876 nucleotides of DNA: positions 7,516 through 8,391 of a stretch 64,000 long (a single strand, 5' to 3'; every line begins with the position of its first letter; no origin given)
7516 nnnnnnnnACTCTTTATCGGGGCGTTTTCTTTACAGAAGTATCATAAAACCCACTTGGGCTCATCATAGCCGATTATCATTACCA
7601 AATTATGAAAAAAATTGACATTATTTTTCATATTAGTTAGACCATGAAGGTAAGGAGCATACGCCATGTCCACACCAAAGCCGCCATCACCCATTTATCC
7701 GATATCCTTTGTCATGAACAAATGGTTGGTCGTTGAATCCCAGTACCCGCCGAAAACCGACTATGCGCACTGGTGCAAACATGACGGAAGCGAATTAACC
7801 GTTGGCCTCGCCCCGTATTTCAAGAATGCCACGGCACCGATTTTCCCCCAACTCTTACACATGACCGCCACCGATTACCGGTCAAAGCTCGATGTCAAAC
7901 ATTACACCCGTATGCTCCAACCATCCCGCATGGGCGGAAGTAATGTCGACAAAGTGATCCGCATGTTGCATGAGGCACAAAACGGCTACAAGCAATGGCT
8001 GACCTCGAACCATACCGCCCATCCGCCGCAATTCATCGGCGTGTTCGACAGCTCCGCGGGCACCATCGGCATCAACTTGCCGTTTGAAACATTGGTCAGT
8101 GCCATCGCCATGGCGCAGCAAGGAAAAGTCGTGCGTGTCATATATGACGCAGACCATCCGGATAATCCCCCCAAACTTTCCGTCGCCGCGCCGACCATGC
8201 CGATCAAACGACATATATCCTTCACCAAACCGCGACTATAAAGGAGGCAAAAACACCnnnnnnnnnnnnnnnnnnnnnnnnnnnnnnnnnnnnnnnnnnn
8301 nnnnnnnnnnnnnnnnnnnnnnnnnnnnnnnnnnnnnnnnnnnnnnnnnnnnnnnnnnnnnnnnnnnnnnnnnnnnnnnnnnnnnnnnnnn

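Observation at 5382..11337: Hypothesis: cyclase-like protein, HD hydrolase and paralog array form one nucleotide-signalling or conflict module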

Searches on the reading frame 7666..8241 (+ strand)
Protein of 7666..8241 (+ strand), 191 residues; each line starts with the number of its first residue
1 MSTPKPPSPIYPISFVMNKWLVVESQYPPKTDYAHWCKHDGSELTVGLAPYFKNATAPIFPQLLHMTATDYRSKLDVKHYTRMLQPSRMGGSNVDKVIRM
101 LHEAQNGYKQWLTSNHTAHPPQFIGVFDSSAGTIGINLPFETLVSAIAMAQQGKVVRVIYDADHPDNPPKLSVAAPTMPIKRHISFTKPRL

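Call 3: search_protein_families(library=pfam, proteins=[window:7666-8241:+], max_evalue=1)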
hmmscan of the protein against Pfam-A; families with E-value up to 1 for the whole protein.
window:7666-8241:+ (191 aa): 0 families

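Call 4: search_protein_families(library=ncbifam, proteins=[window:7666-8241:+], max_evalue=1)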
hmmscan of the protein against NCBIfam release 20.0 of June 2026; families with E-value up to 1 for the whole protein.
window:7666-8241:+ (191 aa): 0 families

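Call 5: search_protein_families(library=padloc, proteins=[window:7666-8241:+], max_evalue=1)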
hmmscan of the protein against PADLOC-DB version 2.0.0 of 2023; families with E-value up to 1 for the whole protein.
window:7666-8241:+ (191 aa): 0 families

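Call 24: find_homologous_proteins(query=A1, max_evalue=0.01)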
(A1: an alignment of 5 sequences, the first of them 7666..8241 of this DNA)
Query A1 (5 sequences) (191 aa, profile of the alignment): 3 proteins with E <= 0.01 among 3368 candidates.
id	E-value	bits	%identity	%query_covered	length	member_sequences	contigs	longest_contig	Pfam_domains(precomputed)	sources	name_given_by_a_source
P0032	2.5e-75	271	25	100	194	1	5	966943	-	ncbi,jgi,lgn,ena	-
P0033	2.2e-72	261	100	100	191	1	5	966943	-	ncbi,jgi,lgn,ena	-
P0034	6.7e-50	188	-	-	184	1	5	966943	-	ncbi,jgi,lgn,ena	-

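Call 36: search_protein_representatives(alignment_id=A1)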
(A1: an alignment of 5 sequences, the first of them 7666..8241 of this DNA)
Query: 5 sequences, 186 profile positions. Proteins with E-value up to 0.001 (for the whole library): 25; up to 1e-10: 24; up to 1e-30: 4. The best 25 are listed.
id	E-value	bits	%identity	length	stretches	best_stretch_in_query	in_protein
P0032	8.1e-76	270.5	-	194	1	1-185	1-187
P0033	7.1e-73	260.9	-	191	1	1-184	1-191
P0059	4.3e-69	248.5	-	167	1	22-186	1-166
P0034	2.1e-50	187.6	-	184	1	12-184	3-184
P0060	5.7e-27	111.2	-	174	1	9-178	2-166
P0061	3.6e-26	108.6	-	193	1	6-179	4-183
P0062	4.8e-26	108.2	-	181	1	9-180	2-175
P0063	3.5e-23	98.9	-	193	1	9-184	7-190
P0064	9.6e-21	90.9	-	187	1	6-172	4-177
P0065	1.7e-17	80.3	-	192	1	8-176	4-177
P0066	2.1e-16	76.8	-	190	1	10-171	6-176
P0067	4.2e-16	75.8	-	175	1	12-180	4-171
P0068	1.6e-15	73.9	-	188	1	9-170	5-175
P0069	1.9e-15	73.7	-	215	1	6-173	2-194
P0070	3.1e-15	73.0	-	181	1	12-180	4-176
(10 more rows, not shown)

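Call 55: search_protein_families(library=phrogs, proteins=[window:7666-8241:+], max_evalue=0.1)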
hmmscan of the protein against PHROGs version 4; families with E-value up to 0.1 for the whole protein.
window:7666-8241:+ (191 aa): 0 families
